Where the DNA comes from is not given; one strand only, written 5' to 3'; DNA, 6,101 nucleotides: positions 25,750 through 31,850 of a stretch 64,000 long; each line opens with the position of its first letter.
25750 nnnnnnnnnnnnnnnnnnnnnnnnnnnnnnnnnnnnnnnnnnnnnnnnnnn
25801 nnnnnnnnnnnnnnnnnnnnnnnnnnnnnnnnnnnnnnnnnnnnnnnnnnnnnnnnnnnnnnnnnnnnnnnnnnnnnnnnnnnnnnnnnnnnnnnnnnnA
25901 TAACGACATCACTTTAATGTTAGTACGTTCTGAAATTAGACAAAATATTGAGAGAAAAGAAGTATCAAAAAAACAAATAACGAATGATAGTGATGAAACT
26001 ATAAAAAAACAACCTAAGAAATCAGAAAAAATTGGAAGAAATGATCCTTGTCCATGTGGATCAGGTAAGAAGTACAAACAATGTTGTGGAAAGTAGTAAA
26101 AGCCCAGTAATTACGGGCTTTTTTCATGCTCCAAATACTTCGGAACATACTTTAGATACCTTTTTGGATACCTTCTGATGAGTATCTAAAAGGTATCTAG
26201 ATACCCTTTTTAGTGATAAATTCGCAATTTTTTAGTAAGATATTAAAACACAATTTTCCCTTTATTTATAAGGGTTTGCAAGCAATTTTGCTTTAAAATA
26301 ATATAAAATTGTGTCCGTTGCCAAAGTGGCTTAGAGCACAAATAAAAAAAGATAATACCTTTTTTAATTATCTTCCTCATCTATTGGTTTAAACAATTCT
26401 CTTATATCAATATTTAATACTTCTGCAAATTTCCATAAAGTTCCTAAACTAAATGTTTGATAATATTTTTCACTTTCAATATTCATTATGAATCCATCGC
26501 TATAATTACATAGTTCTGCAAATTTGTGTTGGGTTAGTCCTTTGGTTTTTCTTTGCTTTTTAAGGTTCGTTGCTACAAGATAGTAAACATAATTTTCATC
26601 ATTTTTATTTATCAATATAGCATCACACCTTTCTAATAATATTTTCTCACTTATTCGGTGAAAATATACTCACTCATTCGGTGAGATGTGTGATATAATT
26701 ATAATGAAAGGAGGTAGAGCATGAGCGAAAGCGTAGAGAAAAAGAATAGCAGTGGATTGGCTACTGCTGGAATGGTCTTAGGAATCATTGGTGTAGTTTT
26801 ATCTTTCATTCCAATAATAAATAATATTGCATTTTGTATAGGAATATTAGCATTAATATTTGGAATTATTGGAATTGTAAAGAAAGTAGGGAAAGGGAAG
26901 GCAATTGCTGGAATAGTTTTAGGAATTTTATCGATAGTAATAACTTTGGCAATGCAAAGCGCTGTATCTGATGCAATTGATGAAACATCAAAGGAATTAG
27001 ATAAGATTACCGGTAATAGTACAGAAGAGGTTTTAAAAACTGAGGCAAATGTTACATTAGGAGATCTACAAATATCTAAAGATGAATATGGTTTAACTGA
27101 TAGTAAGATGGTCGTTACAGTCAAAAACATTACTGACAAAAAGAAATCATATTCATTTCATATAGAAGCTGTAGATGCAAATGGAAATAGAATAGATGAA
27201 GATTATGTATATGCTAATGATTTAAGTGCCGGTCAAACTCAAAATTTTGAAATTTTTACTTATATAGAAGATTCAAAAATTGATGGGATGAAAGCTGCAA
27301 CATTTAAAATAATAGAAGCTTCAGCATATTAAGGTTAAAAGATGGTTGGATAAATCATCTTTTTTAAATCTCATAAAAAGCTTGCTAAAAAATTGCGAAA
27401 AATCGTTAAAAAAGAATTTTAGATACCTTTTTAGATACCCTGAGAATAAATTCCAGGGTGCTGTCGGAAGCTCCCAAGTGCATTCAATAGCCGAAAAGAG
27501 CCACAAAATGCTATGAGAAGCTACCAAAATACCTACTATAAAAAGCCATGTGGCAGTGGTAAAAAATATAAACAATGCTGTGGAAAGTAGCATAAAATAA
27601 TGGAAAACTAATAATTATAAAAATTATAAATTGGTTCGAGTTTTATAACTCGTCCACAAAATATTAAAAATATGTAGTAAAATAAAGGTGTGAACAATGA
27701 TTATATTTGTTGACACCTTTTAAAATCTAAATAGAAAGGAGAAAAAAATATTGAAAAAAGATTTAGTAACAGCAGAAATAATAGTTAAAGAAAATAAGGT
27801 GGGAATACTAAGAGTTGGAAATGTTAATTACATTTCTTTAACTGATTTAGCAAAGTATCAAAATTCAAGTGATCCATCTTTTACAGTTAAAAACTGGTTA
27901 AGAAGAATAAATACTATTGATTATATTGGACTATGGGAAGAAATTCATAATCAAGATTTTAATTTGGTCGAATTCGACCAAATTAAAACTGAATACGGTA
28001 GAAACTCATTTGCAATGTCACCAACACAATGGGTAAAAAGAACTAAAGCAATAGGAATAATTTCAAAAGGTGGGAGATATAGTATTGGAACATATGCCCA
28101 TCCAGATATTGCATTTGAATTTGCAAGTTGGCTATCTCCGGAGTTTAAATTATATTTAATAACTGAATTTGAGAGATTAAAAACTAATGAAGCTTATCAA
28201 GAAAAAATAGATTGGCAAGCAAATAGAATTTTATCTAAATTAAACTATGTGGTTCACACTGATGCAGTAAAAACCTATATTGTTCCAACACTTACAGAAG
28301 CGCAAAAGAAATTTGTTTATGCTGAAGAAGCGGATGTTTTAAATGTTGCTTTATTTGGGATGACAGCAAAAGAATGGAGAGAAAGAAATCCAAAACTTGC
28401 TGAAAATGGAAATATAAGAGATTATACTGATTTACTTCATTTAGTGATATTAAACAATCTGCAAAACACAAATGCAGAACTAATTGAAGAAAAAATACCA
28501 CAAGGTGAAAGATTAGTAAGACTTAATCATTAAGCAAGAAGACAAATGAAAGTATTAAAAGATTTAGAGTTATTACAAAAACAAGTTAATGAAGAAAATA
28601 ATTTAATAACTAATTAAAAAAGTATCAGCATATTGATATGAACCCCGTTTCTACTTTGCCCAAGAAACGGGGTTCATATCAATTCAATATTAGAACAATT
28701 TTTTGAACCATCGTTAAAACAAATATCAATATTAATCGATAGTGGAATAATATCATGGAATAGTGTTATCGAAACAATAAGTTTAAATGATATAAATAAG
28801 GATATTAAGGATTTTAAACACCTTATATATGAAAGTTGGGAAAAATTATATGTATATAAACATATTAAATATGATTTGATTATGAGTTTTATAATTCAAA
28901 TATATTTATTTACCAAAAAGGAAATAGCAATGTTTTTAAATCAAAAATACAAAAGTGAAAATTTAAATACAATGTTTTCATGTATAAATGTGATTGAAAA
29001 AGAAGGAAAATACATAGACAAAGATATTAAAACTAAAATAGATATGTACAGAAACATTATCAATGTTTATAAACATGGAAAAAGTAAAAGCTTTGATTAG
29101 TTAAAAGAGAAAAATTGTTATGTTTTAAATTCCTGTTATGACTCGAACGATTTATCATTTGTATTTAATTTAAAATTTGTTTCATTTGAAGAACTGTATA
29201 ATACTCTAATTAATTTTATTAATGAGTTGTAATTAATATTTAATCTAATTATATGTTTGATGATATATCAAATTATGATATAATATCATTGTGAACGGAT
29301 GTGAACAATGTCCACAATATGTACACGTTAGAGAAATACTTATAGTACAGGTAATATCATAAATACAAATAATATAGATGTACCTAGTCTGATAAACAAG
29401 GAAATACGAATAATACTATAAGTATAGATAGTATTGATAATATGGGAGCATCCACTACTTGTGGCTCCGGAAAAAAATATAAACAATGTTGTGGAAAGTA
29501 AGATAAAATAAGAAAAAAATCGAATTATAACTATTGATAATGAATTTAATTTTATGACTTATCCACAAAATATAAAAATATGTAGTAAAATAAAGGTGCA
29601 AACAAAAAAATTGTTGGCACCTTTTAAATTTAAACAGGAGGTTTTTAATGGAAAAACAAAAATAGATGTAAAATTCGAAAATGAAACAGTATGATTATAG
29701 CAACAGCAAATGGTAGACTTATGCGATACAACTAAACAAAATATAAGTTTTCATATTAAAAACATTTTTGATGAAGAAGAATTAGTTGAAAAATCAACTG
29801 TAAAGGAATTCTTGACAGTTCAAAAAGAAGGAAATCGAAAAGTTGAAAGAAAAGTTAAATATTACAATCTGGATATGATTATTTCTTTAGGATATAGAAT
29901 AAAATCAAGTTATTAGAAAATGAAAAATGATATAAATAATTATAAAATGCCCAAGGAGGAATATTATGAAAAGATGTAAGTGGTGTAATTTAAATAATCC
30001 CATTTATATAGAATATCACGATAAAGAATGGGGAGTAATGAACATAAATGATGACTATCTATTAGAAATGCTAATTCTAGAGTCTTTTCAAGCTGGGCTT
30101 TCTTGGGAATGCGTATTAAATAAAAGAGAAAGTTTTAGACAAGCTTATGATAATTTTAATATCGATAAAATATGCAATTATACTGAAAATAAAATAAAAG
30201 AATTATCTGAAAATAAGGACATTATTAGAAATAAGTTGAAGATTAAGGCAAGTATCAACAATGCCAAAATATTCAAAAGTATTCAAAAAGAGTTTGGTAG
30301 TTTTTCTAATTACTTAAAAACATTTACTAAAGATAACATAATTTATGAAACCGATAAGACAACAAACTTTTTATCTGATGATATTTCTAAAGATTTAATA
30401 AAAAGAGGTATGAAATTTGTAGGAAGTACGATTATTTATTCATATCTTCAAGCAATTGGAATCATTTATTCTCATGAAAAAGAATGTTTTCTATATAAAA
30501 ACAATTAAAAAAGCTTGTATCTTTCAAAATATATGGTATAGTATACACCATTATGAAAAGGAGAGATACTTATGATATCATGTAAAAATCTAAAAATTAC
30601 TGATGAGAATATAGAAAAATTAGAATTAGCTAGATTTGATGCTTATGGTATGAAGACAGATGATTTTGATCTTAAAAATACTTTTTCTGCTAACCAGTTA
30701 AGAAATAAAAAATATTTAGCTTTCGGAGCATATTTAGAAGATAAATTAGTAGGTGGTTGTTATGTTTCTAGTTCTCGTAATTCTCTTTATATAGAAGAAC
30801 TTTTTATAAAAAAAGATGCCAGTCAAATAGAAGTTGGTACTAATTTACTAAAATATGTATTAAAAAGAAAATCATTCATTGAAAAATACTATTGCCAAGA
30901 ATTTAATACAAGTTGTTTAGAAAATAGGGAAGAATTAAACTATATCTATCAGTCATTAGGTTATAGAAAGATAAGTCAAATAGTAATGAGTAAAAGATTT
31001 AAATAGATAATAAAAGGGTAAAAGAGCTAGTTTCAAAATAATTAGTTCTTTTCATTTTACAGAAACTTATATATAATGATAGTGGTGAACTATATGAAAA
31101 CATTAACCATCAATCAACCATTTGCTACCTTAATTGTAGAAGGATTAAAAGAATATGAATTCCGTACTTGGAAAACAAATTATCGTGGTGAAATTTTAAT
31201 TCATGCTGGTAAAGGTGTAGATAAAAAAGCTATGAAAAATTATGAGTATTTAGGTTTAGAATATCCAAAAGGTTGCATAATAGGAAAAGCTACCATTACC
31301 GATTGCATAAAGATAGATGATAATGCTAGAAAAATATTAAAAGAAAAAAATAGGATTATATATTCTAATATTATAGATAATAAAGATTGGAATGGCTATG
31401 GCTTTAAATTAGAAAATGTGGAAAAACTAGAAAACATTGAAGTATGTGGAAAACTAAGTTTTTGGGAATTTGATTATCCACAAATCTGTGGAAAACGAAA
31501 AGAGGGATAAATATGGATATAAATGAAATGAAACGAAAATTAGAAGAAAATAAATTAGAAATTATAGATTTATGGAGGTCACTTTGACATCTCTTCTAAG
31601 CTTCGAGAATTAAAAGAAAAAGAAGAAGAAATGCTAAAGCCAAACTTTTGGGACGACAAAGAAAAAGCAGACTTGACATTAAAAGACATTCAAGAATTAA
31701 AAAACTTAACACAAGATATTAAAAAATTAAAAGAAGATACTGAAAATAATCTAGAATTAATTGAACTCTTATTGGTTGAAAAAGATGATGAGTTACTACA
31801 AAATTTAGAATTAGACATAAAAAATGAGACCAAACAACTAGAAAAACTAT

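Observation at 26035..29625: Triplicated SEC-C zinc-finger coding tail of secA marks a tandem insertion hotspot between secA and prfB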

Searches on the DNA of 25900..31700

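Call 7: search_rna_families(source=window, start=25900, end=31700, threshold=evalue, max_evalue=1)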
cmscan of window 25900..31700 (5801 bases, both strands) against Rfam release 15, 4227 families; matches with E-value up to 1: 3.
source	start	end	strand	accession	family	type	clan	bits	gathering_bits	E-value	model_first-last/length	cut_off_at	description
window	27955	27990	-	RF00446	mir-133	Gene; miRNA;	-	20.5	55.5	0.53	1-74/74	no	mir-133 microRNA precursor family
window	27955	27990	+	RF00446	mir-133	Gene; miRNA;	-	20.3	55.5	0.6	1-74/74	no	mir-133 microRNA precursor family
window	26252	26365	-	RF02577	tsr24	Gene; sRNA;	-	18.5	50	0.69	27-216/238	no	S. aureus tsr24 small RNA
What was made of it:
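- No Rfam family matches (call 7).
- Tried and rejected: A search of 25900-31700 at E<=1 gave only chance-level hits, so the block is not a known RNA family (call 7).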
